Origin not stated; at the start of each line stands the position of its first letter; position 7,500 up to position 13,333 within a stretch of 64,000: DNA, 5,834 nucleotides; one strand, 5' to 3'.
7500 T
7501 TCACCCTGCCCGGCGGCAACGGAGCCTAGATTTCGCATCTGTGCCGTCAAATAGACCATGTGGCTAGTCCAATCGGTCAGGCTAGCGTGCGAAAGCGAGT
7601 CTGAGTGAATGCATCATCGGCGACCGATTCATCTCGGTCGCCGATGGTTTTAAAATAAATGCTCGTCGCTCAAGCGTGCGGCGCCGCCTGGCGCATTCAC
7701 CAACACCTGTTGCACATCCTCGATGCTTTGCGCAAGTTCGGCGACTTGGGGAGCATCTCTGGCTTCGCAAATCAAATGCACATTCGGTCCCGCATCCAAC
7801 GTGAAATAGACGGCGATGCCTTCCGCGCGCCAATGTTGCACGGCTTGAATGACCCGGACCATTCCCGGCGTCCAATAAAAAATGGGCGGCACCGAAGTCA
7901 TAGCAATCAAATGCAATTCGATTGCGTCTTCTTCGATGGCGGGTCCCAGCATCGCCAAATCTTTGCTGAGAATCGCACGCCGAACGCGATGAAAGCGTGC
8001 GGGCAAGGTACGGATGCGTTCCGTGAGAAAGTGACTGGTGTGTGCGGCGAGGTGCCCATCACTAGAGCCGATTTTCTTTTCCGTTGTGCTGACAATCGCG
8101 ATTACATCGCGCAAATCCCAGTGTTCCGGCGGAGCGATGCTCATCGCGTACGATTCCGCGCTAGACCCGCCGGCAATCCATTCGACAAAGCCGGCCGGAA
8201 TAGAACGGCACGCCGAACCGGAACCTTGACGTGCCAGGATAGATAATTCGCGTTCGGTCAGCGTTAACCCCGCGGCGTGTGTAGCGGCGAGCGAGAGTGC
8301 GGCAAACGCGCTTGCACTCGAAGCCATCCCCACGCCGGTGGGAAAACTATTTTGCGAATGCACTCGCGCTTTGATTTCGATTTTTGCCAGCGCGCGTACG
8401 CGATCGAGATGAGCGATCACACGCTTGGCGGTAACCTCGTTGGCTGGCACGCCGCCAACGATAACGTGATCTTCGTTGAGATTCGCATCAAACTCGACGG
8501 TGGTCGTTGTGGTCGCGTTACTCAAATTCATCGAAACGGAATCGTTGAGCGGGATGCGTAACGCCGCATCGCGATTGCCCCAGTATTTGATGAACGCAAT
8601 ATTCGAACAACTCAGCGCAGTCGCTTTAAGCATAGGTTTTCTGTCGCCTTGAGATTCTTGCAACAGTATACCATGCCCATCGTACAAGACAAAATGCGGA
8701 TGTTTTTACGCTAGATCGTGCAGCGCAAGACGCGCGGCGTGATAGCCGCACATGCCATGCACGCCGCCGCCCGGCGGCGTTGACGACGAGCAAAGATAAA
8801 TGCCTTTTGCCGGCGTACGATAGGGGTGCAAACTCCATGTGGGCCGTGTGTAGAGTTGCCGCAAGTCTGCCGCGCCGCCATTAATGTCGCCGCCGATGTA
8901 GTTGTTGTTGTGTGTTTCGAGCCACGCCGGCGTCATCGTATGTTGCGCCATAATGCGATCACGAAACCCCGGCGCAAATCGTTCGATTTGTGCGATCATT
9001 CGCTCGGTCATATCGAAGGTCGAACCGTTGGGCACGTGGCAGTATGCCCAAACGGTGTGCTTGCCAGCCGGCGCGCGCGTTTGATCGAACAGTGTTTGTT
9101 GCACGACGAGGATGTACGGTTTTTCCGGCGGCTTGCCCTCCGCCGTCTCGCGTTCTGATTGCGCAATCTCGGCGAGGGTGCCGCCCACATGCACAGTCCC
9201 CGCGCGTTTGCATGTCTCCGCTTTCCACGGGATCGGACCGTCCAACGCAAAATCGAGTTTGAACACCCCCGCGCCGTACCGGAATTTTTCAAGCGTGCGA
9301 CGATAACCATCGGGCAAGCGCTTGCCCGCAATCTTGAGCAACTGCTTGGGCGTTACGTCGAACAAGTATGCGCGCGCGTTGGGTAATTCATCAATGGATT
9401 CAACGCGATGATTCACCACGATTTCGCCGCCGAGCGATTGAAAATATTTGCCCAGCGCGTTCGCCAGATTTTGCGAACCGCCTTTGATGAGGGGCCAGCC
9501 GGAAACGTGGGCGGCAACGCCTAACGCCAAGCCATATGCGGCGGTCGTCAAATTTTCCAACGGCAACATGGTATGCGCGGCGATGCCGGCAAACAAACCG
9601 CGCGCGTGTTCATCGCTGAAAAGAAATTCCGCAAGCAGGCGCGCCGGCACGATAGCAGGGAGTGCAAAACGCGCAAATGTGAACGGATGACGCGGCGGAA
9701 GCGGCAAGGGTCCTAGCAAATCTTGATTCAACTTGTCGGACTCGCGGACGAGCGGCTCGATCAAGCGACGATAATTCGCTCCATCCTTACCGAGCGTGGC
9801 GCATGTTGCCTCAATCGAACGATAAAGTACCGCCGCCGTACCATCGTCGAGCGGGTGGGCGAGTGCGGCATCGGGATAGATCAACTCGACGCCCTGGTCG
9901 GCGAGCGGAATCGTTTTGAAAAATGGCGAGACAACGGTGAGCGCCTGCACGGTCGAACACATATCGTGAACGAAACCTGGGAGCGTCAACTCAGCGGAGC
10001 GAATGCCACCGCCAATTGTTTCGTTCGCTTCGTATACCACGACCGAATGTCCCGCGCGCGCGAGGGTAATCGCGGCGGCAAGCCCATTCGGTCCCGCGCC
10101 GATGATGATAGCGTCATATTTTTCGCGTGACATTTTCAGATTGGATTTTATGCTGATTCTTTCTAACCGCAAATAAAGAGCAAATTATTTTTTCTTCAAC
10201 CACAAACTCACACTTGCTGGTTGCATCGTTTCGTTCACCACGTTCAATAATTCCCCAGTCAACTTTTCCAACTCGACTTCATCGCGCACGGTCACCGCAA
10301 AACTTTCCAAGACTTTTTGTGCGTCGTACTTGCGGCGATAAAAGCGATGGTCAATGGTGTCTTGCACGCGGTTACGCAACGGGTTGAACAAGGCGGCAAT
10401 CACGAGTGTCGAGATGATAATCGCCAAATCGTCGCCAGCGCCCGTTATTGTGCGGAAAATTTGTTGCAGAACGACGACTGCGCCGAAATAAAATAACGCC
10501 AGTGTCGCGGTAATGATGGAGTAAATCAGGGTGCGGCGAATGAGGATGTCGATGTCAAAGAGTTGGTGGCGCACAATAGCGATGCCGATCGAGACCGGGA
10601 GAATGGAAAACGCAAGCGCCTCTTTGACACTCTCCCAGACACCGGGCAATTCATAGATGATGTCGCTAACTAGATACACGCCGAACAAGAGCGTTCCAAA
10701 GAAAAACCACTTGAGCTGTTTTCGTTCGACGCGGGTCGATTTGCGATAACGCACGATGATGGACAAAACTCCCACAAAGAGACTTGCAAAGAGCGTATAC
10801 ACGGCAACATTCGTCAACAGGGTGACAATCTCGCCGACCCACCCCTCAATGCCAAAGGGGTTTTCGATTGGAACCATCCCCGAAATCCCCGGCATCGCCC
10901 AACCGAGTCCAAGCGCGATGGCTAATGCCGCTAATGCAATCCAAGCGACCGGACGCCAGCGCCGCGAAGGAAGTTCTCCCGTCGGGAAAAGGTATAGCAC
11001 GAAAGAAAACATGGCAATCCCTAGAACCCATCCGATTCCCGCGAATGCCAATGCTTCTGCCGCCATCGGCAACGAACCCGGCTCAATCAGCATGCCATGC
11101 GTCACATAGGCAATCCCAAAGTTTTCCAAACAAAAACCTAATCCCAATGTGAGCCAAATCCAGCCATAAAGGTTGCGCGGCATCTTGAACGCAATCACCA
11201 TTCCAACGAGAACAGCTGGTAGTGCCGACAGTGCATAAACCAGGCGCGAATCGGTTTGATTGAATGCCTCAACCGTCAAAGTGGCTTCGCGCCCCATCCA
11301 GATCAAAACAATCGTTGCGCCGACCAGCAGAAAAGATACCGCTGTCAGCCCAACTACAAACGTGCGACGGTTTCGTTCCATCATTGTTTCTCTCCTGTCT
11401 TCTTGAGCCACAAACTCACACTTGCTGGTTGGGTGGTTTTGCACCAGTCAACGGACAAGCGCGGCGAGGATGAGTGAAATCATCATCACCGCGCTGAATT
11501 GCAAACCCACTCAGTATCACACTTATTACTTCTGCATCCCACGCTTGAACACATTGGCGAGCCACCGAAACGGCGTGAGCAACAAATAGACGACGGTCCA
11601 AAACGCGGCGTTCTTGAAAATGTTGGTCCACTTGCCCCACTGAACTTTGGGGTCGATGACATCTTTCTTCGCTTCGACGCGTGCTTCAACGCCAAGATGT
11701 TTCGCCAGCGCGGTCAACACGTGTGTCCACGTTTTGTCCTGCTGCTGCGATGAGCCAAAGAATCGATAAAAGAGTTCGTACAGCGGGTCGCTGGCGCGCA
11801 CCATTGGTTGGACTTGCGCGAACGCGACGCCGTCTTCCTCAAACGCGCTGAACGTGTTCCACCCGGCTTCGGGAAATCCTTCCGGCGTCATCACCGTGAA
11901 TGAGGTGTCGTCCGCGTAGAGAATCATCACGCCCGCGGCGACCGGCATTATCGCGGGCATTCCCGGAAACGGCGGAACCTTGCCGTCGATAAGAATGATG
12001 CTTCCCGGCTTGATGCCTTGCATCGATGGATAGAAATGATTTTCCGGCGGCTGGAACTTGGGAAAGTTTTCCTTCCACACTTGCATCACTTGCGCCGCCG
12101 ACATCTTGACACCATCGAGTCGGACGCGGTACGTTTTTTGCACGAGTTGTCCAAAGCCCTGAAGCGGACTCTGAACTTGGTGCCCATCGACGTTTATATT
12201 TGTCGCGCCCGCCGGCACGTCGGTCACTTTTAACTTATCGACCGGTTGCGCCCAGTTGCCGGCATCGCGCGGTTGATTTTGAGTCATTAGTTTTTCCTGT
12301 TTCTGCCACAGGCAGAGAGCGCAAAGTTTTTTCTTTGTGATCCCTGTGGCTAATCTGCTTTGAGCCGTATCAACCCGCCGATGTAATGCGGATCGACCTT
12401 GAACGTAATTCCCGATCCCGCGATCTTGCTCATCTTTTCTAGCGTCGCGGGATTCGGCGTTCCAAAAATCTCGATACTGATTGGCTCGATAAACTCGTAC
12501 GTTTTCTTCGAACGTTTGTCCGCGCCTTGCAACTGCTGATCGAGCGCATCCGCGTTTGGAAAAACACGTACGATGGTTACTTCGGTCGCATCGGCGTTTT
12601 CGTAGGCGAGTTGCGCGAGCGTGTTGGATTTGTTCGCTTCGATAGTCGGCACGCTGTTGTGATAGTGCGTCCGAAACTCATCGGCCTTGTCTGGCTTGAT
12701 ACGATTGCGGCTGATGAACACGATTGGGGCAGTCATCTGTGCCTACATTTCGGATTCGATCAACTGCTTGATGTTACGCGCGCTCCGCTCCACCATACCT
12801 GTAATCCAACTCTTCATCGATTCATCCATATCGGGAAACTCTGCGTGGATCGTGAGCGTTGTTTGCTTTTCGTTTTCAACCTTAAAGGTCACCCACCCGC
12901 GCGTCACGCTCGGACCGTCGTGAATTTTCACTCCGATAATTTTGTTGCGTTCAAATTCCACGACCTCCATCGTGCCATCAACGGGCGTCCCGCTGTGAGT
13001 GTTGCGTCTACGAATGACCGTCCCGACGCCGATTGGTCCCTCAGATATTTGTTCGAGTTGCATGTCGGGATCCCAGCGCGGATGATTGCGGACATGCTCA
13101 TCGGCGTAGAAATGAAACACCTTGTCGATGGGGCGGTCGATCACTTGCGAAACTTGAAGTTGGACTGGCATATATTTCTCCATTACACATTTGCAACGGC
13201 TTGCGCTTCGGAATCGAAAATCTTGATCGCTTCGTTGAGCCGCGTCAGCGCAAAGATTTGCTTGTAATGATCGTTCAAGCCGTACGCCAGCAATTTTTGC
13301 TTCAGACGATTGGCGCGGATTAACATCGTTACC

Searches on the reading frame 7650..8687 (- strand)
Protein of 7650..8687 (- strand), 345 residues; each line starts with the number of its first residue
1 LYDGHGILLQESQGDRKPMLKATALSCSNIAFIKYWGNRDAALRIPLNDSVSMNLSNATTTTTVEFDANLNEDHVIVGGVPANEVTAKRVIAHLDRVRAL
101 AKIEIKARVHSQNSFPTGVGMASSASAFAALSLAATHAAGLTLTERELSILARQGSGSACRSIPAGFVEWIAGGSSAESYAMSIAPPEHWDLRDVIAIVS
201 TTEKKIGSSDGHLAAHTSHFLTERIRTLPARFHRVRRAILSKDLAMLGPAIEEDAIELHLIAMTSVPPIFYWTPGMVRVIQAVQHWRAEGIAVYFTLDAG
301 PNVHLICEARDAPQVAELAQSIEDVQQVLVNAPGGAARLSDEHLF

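Call 40: search_protein_families(library=pfam, proteins=[window:7650-8687:-], max_evalue=0.01)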
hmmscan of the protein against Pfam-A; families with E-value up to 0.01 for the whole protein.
window:7650-8687:- (345 aa): 3 families
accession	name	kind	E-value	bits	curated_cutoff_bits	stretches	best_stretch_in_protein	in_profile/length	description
PF22700.2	MVD-like_N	-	1.1e-56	191.2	27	1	28-181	3-157/157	Diphosphomevalonate decarboxylase-like N-terminal domain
PF18376.6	MDD_C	-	7.1e-22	78.6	23.2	1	195-321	2-132/186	Mevalonate 5-diphosphate decarboxylase C-terminal domain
PF00288.32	GHMP_kinases_N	-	7.7e-08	32.9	22.3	1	89-160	5-71/87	GHMP kinases N terminal domain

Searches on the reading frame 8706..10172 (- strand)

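Call 7: search_protein_families(library=pfam, proteins=[window:8706-10172:-])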
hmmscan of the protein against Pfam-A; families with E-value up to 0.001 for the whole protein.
window:8706-10172:- (488 aa): 10 families
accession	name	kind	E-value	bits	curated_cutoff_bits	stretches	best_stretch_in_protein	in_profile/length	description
PF01593.30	Amino_oxidase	-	3.4e-12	46.8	19.8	1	30-263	3-231/443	Flavin containing amine oxidoreductase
PF13450.12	NAD_binding_8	-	1.4e-11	44.9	21.9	1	23-73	1-49/68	NAD(P)-binding Rossmann-like domain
PF01266.30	DAO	-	1.7e-10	41.4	27.9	1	20-56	1-37/353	FAD dependent oxidoreductase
PF12831.13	FAD_oxidored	-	2e-07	31.1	27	1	20-57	1-38/416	FAD dependent oxidoreductase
PF03486.20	HI0933_like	-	1.7e-06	28.1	50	1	20-57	2-39/244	HI0933-like protein Rossmann domain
PF00890.30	FAD_binding_2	-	2.5e-06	27.4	20.4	1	20-60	1-41/414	FAD binding domain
PF07992.20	Pyr_redox_2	-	3.6e-06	27.1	26.1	1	19-53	1-35/291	Pyridine nucleotide-disulphide oxidoreductase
PF01946.23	Thi4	-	3.7e-06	26.8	26.2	1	18-58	17-58/235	Thi4 family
PF01494.25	FAD_binding_3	-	0.00016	21.4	22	1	19-52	2-35/349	FAD binding domain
PF00070.33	Pyr_redox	-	0.00041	21.2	22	0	21-54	2-35/82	Pyridine nucleotide-disulphide oxidoreductase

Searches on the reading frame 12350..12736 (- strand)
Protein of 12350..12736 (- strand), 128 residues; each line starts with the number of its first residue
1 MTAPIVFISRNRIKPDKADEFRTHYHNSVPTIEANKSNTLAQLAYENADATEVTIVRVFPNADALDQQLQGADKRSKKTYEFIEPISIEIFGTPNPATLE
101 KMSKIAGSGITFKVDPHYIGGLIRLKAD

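Call 7: search_protein_families(library=pfam, proteins=[window:12350-12736:-])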
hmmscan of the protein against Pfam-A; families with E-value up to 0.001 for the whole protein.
window:12350-12736:- (128 aa): 1 family
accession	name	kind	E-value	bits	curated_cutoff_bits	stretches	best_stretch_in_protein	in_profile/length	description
PF03992.22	ABM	-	0.00057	20.5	23.1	1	5-69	2-67/78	Antibiotic biosynthesis monooxygenase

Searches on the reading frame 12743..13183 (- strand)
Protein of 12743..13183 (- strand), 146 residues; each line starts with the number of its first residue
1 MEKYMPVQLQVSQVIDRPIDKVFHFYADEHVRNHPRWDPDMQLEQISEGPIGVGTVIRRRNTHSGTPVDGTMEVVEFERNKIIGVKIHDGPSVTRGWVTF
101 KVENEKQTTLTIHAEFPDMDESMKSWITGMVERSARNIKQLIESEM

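Call 7: search_protein_families(library=pfam, proteins=[window:12743-13183:-])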
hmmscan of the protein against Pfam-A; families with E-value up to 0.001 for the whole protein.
window:12743-13183:- (146 aa): 1 family
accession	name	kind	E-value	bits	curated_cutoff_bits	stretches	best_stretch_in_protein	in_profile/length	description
PF10604.15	Polyketide_cyc2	-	5e-12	46.7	27.4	1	7-143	2-142/142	Polyketide cyclase / dehydrase and lipid transport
